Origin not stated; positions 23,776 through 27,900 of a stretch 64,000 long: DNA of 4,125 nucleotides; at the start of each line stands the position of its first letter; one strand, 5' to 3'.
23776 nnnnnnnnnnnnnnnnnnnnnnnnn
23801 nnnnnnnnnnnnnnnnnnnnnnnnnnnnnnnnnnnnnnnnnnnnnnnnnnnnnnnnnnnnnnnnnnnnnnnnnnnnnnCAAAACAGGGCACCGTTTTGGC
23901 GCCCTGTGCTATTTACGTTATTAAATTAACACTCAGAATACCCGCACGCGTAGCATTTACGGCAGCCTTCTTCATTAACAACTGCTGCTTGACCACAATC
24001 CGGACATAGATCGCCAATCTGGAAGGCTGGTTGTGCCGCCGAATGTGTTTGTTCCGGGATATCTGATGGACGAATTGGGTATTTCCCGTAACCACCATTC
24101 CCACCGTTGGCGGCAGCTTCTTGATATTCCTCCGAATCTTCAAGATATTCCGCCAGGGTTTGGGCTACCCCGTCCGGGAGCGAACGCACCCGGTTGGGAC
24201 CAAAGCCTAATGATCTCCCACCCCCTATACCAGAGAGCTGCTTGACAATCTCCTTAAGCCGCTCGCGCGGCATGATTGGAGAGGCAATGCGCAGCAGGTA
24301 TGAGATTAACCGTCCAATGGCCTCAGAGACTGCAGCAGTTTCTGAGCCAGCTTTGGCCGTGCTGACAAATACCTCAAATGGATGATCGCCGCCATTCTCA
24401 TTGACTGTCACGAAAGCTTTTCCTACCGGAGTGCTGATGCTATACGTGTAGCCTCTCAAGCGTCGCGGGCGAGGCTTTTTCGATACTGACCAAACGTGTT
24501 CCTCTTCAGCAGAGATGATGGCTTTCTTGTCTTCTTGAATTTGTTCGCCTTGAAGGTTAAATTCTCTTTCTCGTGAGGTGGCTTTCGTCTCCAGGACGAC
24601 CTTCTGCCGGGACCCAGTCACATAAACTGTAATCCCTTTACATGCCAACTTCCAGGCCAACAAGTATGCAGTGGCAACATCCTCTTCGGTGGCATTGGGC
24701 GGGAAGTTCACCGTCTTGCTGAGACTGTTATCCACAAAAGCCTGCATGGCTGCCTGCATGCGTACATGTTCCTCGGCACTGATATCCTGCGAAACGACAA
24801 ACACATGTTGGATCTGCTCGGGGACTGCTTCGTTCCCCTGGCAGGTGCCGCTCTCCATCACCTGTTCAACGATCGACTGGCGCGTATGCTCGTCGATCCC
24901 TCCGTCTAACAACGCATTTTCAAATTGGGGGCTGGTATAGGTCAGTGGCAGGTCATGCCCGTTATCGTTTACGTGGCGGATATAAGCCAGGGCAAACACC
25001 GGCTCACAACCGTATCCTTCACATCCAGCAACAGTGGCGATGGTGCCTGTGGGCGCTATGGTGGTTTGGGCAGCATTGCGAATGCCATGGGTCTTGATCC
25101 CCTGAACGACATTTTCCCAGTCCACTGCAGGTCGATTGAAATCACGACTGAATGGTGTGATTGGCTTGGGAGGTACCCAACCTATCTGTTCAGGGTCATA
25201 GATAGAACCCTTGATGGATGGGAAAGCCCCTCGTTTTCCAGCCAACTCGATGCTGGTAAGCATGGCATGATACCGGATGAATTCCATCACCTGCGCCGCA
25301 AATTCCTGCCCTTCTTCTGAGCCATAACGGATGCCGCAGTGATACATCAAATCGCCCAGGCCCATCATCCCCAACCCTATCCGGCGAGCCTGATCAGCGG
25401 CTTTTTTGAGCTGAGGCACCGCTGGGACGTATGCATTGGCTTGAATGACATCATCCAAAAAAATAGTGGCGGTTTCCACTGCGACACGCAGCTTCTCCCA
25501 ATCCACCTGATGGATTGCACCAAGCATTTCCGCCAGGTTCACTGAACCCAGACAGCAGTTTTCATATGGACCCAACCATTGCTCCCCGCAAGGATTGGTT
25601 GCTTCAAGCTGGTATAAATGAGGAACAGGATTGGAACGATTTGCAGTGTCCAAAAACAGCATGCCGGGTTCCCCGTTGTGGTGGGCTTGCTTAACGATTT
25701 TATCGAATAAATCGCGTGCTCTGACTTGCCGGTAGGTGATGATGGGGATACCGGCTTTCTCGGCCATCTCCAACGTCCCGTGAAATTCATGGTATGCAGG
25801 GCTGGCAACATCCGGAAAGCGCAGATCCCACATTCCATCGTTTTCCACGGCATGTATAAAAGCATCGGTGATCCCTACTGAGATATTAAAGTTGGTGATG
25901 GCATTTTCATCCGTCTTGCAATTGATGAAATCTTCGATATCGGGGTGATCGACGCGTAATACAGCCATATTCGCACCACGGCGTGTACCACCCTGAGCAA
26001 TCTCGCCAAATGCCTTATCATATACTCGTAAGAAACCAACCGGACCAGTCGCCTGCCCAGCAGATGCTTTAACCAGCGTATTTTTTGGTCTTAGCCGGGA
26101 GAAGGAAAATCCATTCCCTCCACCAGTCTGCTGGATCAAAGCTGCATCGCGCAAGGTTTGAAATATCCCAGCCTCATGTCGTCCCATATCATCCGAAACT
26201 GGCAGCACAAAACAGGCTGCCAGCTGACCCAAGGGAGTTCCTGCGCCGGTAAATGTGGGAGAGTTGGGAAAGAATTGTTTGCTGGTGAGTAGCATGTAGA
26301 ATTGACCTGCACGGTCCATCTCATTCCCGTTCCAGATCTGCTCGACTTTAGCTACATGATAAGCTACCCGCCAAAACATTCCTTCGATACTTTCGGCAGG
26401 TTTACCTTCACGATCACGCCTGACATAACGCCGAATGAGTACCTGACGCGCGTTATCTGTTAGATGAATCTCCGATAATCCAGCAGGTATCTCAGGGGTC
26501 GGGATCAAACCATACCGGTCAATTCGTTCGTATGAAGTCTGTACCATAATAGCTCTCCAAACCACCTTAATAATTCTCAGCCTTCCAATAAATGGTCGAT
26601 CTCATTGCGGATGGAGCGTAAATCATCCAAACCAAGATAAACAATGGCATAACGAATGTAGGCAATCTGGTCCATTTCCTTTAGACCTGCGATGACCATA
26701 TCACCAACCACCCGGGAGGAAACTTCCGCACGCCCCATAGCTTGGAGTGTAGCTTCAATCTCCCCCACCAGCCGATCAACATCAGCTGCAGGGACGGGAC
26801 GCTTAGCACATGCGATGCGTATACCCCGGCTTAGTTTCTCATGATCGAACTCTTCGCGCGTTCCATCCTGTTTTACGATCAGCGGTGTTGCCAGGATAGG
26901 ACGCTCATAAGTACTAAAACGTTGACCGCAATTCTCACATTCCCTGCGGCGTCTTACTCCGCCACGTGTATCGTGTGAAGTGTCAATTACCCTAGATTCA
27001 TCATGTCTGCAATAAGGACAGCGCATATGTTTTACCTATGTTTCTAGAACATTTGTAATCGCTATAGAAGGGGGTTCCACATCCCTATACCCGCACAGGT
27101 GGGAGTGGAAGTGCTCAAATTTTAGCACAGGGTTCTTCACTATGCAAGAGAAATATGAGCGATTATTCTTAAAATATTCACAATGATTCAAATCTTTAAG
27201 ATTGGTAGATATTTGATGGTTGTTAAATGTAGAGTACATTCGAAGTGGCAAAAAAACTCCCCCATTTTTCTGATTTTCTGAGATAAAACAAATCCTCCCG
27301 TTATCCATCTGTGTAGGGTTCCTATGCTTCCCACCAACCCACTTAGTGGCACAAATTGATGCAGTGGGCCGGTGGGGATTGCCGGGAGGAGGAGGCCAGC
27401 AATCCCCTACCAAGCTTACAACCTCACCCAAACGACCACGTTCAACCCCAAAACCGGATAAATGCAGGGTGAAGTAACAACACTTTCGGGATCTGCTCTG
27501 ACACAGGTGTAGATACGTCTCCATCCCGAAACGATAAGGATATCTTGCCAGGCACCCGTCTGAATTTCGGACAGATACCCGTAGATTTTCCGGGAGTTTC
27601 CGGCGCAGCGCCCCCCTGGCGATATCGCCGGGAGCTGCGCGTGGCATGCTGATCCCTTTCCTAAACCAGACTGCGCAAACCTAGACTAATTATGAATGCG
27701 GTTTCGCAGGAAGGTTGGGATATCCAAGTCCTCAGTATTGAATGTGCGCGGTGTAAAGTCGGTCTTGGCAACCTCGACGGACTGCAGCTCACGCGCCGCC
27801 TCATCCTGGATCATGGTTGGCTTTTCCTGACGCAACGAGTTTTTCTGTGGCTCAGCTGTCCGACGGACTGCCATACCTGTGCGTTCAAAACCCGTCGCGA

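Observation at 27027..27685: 650-bp ftsZ-nrdR spacer: a stop-free 203-codon frame and a GC-rich multi-hairpin RNA candidate occupy the same DNA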

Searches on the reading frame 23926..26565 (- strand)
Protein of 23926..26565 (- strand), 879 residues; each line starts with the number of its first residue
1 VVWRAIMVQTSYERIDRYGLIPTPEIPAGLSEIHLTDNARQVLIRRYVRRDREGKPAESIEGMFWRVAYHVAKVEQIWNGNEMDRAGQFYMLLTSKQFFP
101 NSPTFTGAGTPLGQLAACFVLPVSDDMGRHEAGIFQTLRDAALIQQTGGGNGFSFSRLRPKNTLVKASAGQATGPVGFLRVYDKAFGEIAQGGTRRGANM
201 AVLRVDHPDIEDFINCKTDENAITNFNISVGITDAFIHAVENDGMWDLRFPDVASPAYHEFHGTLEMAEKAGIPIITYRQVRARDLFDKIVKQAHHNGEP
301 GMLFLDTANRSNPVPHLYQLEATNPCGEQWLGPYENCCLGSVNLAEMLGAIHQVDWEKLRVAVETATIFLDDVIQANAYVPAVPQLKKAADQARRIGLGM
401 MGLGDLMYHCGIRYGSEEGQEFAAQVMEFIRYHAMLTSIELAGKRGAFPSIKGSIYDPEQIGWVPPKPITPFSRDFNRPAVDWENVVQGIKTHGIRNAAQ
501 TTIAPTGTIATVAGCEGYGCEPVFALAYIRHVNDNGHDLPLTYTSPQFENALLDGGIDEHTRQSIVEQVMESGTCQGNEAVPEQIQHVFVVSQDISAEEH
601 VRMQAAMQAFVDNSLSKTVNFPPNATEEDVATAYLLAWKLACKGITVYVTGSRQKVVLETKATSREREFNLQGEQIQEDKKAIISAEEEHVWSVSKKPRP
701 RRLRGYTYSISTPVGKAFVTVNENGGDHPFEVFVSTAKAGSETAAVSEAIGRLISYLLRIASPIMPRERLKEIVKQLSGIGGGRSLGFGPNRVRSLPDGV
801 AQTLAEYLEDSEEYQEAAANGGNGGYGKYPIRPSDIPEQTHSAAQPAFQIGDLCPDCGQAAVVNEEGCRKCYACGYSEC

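Call 8: search_protein_families(library=pfam, proteins=[window:23926-26565:-], max_evalue=1)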
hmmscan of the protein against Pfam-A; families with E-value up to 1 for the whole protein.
window:23926-26565:- (879 aa): 3 families
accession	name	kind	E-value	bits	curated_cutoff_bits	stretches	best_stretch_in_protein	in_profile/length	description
PF02867.20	Ribonuc_red_lgC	-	1.9e-133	446.3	23.9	1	116-648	1-523/523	Ribonucleotide reductase, barrel domain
PF00317.26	Ribonuc_red_lgN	-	2.3e-19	69.7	28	1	35-113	3-77/77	Ribonucleotide reductase, all-alpha domain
PF12637.14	TSCPD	-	4.2e-13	49.8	22.8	1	714-808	13-88/88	TSCPD domain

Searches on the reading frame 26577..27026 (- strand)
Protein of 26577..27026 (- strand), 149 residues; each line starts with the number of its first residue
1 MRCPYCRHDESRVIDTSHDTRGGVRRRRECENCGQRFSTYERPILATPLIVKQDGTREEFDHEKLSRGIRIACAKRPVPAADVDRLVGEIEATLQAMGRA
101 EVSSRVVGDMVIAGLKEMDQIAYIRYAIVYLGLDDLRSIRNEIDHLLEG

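Call 8: search_protein_families(library=pfam, proteins=[window:26577-27026:-], max_evalue=1)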
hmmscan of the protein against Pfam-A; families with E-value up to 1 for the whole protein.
window:26577-27026:- (149 aa): 7 families
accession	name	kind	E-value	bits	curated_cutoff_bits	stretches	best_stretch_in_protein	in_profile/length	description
PF03477.21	ATP-cone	-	2.1e-17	63.9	25.8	1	50-130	3-82/88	ATP cone domain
PF22811.2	Zn_ribbon_NrdR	-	3.4e-16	59.3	27.2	1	1-41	1-42/42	Transcriptional repressor NrdR-like, N-terminal domain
PF05129.18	Zn_ribbon_Elf1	-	0.02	15.4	29.8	1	2-41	24-60/79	Transcription elongation factor Elf1 like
PF14255.11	Cys_rich_CPXG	-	0.024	15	25.2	1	2-19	2-19/52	Cysteine-rich CPXCG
PF23430.1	DUF7117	-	0.026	14.6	28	1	24-48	3-27/232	Family of unknown function (DUF7117)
PF12760.12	Zn_ribbon_IS1595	-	0.079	13.4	25.4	1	2-35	20-45/46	Transposase zinc-ribbon domain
PF13894.12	zf-C2H2_4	-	0.27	12.5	27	0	29-41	2-14/24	C2H2-type zinc finger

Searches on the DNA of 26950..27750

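Call 4: search_rna_families(source=window, start=26950, end=27750, threshold=evalue, max_evalue=10, show_alignments=3)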
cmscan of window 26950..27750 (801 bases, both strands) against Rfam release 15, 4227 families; matches with E-value up to 10: 2.
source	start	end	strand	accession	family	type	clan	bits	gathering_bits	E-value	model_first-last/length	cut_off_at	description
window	27537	27613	-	RF03332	mir-2237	Gene; miRNA;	-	15.3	70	7.1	1-91/91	no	mir-2237 microRNA precursor family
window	27144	27219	+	RF01391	isrH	Gene; sRNA;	-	11.3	45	1.5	142-226/280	no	isrH Hfq binding RNA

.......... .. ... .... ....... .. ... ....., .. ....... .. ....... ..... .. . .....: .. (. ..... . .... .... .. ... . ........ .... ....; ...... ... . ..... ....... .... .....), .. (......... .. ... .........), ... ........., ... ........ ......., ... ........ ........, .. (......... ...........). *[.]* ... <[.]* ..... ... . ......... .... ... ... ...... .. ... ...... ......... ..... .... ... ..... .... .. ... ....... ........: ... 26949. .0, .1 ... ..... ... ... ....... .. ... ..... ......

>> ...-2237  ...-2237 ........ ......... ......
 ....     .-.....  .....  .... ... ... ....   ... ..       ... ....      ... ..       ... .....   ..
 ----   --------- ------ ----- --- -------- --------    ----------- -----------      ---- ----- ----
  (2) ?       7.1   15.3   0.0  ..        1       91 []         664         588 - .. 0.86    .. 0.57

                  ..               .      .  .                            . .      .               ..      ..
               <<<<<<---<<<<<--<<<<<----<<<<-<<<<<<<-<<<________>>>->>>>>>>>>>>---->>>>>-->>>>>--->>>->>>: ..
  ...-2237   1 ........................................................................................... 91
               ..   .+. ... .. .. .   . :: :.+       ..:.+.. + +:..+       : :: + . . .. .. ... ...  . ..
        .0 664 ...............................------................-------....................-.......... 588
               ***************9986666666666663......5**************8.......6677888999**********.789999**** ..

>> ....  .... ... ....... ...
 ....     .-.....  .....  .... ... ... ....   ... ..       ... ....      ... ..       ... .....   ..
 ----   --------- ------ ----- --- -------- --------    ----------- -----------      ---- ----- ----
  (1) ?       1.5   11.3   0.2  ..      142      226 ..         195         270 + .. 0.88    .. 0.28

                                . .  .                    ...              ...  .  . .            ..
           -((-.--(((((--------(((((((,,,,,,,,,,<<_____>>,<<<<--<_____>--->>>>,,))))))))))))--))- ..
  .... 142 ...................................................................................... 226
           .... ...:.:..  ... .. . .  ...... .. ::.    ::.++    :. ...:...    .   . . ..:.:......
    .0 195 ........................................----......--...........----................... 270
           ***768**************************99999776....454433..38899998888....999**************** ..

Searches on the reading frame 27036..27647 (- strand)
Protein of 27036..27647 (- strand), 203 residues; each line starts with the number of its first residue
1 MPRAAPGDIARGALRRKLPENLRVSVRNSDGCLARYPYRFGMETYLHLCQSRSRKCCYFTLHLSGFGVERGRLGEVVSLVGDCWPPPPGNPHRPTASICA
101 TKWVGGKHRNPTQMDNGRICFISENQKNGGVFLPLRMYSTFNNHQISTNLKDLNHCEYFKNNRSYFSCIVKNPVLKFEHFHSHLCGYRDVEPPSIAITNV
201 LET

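Call 8: search_protein_families(library=pfam, proteins=[window:27036-27647:-], max_evalue=1)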
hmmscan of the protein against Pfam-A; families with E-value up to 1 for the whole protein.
window:27036-27647:- (203 aa): 0 families

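Call 18: find_homologous_proteins(query=window:27036-27647:-, max_evalue=0.01)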
Query window:27036-27647:- (203 aa): 172 proteins with E <= 0.01 among 305 candidates; the best 120 are listed.
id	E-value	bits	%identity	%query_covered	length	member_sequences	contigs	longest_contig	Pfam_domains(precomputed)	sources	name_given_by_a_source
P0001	4.8e-140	482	99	100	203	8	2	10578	-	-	-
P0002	5.4e-121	420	90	100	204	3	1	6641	-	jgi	jgi:hypothetical protein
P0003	1.0e-110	386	84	100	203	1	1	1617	-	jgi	jgi:hypothetical protein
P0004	2.2e-110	385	83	100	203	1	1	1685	-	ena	-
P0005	4.0e-96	339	74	100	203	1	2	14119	-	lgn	-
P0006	1.8e-93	330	72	100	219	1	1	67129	-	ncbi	-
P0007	3.5e-91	322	72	100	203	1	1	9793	-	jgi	jgi:hypothetical protein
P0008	1.8e-89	317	71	99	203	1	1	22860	-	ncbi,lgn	-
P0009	2.7e-89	316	69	100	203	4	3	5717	-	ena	-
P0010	1.6e-86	307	71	100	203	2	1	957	-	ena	-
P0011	1.5e-85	304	69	100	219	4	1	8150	-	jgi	jgi:hypothetical protein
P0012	2.6e-84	300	68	100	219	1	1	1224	-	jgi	-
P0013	4.3e-82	293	67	100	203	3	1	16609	-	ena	-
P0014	6.4e-82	292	66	100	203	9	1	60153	-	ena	-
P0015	2.8e-81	290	64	100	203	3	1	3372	-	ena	-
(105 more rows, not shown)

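Call 22: find_related_loci(query=A1, collection=genome_contigs, flank=2500)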
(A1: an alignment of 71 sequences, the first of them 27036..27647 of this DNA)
Query A1 (203 aa) in genome_contigs; peptide patterns used: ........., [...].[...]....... (x = any residue, [..] = any of these).
37 stretches matched a pattern; 15 encode a relative of the query (tblastn E <= 1e-3); 15 distinct loci.
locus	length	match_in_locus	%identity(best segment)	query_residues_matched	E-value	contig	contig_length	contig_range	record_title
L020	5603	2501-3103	71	1-201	7e-82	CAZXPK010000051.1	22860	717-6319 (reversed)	MAG TPA_asm: uncultured Anaerolineaceae bacterium isolate binchicken_co33_109 genome assembly, contig: NODE_2236_length_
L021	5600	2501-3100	60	4-203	4e-61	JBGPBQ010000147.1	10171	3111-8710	MAG: Anaerolineae bacterium isolate OBJ_0618_130150_101 k141_3213175_length_10171_cov_8.0000, whole genome shotgun seque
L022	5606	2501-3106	56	1-202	2e-57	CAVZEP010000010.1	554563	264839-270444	MAG: uncultured Chloroflexia bacterium isolate MFD05942.bin.2.209 genome assembly, contig: contig_21344, whole genome sh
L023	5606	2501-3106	51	1-202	5e-53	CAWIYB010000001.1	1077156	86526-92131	MAG: uncultured Chloroflexia bacterium isolate MFD05942.bin.1.129 genome assembly, contig: contig_12090, whole genome sh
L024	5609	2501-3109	53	1-203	3e-52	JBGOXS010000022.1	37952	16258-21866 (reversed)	MAG: Anaerolineae bacterium isolate OBJ_0618_130150_61 k141_4370363_length_37952_cov_15.0000, whole genome shotgun seque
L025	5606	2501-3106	55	1-203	5e-51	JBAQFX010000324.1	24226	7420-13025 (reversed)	MAG: Anaerolineales bacterium isolate MFD06995_ilm_asm_bin3 k127_294226, whole genome shotgun sequence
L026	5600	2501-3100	53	1-201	9e-46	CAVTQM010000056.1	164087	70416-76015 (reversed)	MAG: uncultured Chloroflexia bacterium isolate MFD00709.bin.2.142 genome assembly, contig: contig_59217, whole genome sh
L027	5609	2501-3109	46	1-203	4e-40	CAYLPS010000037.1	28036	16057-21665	MAG TPA_asm: uncultured Anaerolineaceae bacterium isolate SRP098346_co1_7 genome assembly, contig: NODE_1269_length_2803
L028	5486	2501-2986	56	40-201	5e-36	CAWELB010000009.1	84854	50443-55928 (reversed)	MAG: uncultured Chloroflexia bacterium isolate MFD05942.bin.1.323 genome assembly, contig: contig_56569, whole genome sh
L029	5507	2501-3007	49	35-203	5e-35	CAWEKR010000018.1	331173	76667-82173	MAG: uncultured Chloroflexia bacterium isolate MFD05942.bin.3.255 genome assembly, contig: contig_8864, whole genome sho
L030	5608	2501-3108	50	1-203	1e-45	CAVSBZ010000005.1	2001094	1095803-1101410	MAG: uncultured Chloroflexia bacterium isolate MFD02979.bin.1.145 genome assembly, contig: contig_28384, whole genome sh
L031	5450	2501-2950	54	54-203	2e-33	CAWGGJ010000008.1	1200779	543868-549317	MAG: uncultured Chloroflexia bacterium isolate MFD02979.bin.1.144 genome assembly, contig: contig_44855, whole genome sh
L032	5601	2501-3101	50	1-201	1e-38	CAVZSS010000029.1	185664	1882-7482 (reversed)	MAG: uncultured Chloroflexia bacterium isolate MFD00709.bin.3.105 genome assembly, contig: contig_73216, whole genome sh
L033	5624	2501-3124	37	1-200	2e-23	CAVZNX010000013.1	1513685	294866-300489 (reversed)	MAG: uncultured Chloroflexia bacterium isolate MFD02979.bin.2.70 genome assembly, contig: contig_20297, whole genome sho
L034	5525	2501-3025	49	29-203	2e-36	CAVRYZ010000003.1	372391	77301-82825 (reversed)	MAG: uncultured Chloroflexia bacterium isolate MFD05942.bin.2.86 genome assembly, contig: contig_20363, whole genome sho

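Call 23: find_related_loci(query=A1, collection=metagenome_contigs, flank=400)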
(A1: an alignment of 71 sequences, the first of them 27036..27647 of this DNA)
Query A1 (203 aa) in metagenome_contigs; peptide patterns used: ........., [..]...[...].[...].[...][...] (x = any residue, [..] = any of these).
600 stretches matched a pattern (row limit reached: there are more); 37 encode a relative of the query (tblastn E <= 1e-3); 37 distinct loci.
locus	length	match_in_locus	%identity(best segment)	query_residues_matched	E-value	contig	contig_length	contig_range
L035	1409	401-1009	98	1-203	4e-142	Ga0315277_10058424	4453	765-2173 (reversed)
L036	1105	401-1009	68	1-203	4e-86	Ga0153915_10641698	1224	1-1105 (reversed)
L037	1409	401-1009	70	1-203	2e-79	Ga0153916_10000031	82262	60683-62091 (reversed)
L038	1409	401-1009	67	1-203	5e-80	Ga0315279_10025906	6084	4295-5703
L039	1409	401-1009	67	1-203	2e-76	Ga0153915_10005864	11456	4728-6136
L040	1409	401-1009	61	1-203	2e-75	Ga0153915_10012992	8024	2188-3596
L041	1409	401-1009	65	1-203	5e-74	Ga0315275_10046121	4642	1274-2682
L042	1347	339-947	65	1-203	8e-74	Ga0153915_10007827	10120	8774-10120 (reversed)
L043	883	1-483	61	43-203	1e-50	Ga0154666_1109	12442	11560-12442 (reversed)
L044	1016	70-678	52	1-203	6e-52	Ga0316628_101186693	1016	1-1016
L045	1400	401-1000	48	1-201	5e-48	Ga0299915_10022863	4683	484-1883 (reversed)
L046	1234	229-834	52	1-203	4e-47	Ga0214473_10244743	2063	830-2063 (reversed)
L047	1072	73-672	48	1-203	1e-46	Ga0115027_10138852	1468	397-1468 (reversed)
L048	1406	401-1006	49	1-202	6e-45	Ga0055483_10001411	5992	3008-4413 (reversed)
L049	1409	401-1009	50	1-203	2e-44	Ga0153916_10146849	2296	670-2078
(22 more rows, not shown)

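Call 39: search_protein_families(library=ncbifam, proteins=[window:27036-27647:-], max_evalue=1)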
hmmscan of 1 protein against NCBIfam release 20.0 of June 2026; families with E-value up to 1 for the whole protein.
window:27036-27647:- (203 aa): 0 families

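Call 40: search_solved_structures(query=A1, max_evalue=1)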
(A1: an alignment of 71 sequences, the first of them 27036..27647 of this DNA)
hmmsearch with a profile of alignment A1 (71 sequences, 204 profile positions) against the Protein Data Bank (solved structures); distinct sequences matched with E-value up to 1: 0.

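Call 45: predict_structure(alignment_id=A1)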
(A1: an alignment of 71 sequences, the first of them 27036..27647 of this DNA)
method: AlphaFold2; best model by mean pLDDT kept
length: 203 residues; sequences in the alignment: 71
mean_pLDDT: 42.6   pTM: 0.11
mean pLDDT of the five models: 42.6, 37.0, 35.7, 33.0, 31.9
residues with pLDDT >= 90: 0; 70-90: 0; 50-70: 21; < 50: 182
segments of 3 or more residues with pLDDT < 50: 4-6, 12-17, 22-64, 66-78, 80-84, 93-126, 129-146, 148-197, 199-203
pLDDT, mean of each block of 10 residues (from residue 1): 46 47 42 39 39 38 41 44 52 46 40 39 45 43 45 42 37 39 42 46 38
secondary structure: DSSP gave nothing for this model
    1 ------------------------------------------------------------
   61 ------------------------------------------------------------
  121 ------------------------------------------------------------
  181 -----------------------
elements in order:

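Call 85: search_protein_representatives(alignment_id=A1)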
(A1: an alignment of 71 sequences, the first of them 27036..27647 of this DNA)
Query: 71 sequences, 204 profile positions. Proteins with E-value up to 0.001 (for the whole library): 50; up to 1e-10: 48; up to 1e-30: 41. The best 50 are listed.
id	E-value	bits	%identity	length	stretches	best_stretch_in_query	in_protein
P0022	1.1e-89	316.1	-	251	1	1-202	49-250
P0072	5.9e-78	277.8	-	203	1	1-202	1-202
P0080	8.4e-78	277.3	-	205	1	1-203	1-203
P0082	1.3e-77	276.7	-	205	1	1-203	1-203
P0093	3.5e-77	275.3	-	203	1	1-202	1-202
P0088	3.5e-76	272.0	-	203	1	1-203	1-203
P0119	4.3e-76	271.7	-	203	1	1-203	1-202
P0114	9.9e-76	270.5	-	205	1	1-203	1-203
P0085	5.1e-74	264.9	-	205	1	1-203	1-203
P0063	2.0e-72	259.7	-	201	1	1-203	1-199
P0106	3.0e-71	255.9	-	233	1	1-203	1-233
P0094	1.3e-70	253.9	-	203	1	1-203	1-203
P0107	2.2e-70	253.1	-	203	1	1-203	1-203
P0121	3.0e-70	252.6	-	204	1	1-203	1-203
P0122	3.7e-70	252.3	-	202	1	1-202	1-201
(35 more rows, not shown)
